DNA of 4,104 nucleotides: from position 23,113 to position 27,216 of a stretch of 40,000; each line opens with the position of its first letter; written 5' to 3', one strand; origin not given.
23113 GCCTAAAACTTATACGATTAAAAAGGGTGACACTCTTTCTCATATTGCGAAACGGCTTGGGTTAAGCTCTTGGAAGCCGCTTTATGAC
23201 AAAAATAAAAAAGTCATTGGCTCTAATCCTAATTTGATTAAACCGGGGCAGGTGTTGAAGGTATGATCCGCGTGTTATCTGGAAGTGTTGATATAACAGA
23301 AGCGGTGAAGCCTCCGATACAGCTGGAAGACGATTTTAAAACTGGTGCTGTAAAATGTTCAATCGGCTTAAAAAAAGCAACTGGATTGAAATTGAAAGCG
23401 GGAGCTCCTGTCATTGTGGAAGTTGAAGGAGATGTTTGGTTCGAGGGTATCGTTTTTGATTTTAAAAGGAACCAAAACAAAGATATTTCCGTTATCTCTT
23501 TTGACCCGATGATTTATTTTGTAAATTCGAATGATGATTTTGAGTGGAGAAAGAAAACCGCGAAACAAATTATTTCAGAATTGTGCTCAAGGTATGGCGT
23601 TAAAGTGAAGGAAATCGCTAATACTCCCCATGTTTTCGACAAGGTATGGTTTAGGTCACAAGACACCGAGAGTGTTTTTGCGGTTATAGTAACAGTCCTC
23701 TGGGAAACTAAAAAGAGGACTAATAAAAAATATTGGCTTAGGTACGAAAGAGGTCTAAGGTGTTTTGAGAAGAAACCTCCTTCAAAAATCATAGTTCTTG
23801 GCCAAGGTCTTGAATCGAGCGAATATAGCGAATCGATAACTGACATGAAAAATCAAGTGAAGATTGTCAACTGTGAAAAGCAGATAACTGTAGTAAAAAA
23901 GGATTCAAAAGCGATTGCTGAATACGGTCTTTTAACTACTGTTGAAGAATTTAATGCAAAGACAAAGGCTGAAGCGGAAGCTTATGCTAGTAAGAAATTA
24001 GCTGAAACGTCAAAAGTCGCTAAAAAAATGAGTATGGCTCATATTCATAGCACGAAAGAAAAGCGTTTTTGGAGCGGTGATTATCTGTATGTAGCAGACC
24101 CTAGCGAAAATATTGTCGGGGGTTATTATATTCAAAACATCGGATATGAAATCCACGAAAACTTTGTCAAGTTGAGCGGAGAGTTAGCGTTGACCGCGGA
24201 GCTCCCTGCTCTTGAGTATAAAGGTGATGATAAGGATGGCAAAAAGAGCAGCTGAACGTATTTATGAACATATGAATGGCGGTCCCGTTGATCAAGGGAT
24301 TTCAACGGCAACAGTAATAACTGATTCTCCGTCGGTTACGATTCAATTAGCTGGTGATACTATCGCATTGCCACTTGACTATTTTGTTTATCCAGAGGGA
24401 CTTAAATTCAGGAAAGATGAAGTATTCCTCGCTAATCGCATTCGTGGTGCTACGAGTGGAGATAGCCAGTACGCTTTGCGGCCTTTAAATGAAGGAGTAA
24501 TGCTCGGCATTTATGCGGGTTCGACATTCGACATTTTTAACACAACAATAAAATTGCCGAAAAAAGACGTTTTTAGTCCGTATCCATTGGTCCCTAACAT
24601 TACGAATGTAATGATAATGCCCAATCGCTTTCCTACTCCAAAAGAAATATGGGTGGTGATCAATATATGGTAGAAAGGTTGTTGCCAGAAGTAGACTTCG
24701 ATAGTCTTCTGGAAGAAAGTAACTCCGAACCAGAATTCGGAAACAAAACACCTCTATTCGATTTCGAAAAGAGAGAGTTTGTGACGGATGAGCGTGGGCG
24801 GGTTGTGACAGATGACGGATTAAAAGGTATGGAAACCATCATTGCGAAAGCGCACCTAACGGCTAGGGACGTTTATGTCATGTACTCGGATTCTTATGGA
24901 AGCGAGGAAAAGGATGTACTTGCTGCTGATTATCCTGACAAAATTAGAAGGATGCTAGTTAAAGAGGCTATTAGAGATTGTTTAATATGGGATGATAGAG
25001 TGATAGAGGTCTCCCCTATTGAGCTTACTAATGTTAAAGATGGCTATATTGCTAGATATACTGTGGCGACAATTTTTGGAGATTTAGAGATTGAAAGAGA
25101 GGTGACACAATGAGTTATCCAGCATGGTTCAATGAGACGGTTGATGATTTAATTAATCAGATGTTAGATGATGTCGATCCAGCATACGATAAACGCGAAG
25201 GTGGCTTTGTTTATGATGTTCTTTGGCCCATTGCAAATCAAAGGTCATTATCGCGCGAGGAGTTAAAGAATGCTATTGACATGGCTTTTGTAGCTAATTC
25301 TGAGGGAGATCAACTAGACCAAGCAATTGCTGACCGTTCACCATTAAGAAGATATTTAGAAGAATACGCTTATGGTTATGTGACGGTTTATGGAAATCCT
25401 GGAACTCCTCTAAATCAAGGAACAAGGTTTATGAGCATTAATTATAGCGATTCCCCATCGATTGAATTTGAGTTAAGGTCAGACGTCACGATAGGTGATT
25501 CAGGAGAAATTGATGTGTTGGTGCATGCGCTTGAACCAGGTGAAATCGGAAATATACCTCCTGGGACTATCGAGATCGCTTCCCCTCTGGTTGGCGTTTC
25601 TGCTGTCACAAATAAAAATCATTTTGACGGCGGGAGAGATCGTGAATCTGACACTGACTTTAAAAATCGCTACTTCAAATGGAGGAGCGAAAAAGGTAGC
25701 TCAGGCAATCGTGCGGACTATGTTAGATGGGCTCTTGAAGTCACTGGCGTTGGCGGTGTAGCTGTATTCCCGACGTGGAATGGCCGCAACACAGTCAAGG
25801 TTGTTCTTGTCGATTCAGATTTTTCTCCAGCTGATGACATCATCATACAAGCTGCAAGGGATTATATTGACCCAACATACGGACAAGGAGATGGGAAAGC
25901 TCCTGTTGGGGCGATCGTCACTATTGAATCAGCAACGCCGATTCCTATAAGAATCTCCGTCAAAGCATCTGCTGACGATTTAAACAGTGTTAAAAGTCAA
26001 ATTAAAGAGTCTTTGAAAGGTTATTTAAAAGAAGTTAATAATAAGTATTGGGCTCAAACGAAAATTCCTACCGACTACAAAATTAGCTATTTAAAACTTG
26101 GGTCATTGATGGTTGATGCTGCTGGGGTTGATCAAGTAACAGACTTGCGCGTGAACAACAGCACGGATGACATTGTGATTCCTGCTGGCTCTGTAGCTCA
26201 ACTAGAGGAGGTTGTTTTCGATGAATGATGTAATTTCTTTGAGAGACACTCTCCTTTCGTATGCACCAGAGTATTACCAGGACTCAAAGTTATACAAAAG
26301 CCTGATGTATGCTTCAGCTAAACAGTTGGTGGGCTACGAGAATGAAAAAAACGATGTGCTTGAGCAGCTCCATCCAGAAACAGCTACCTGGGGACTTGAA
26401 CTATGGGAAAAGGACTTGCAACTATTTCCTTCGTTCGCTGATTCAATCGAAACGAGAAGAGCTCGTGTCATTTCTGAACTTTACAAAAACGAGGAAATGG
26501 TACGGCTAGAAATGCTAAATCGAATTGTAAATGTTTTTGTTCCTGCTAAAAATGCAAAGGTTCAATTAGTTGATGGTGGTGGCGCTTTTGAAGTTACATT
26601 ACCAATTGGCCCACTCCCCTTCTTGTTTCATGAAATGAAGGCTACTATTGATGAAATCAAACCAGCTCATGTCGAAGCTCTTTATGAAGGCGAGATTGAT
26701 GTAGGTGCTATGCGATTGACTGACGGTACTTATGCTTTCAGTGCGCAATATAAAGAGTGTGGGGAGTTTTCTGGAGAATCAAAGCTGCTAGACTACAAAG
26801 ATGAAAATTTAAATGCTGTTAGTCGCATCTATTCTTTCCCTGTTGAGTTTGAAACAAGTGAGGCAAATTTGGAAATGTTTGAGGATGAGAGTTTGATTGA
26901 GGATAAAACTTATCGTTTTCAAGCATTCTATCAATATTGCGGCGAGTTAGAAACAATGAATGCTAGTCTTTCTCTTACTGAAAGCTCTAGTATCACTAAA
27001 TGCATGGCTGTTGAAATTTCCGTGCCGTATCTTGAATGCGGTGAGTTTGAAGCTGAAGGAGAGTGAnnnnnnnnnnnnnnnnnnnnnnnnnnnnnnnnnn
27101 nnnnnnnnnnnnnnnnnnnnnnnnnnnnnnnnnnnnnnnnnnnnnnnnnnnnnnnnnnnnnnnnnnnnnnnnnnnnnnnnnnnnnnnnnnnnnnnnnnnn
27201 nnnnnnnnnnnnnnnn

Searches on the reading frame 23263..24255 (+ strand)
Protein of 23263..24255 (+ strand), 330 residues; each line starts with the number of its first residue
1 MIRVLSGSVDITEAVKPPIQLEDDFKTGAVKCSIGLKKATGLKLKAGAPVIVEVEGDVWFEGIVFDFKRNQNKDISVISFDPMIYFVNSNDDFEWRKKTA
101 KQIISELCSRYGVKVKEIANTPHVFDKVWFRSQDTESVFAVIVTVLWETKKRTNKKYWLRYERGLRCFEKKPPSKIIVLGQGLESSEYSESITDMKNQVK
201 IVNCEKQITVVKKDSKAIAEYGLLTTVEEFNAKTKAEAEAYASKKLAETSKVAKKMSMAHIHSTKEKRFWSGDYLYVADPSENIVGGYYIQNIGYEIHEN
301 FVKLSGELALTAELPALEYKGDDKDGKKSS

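Call 23: search_protein_families(library=phrogs, proteins=[window:23263-24255:+], max_evalue=0.001)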
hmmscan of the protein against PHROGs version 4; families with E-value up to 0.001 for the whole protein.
window:23263-24255:+ (330 aa): 3 families
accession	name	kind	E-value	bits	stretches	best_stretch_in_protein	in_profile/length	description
phrog_400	-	tail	6.3e-42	145.3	1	9-292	31-319/654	tail protein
phrog_177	-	tail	1.4e-06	28.5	1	33-144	111-229/623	baseplate hub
phrog_11191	-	unknown function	0.00053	20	0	43-128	52-143/258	-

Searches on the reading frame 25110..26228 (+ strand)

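Call 5: search_protein_families(library=pfam, proteins=[window:25110-26228:+], max_evalue=0.01)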
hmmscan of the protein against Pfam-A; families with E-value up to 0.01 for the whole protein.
window:25110-26228:+ (372 aa): 1 family
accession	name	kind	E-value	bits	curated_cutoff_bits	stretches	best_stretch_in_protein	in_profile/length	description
PF04865.19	Baseplate_J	-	1.8e-52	178.6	21.1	1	77-312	13-243/255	Baseplate J-like protein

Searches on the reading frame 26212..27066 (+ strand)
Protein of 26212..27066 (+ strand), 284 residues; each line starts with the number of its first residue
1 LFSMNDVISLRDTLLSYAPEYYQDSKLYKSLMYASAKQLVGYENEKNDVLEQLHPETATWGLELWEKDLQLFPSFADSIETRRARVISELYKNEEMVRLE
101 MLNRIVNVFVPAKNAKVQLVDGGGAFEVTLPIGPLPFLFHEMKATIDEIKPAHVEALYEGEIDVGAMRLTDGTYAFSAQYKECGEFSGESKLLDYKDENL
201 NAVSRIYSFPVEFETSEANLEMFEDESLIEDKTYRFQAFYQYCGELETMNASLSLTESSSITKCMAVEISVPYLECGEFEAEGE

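Call 5: search_protein_families(library=pfam, proteins=[window:26212-27066:+], max_evalue=0.01)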
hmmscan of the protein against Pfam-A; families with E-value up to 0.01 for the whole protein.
window:26212-27066:+ (284 aa): 1 family
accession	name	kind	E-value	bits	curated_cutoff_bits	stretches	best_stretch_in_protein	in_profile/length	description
PF10076.14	Phage_Mu_Gp48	-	5e-19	69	37.4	1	13-154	2-145/150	Bacteriophage Mu-like, Gp48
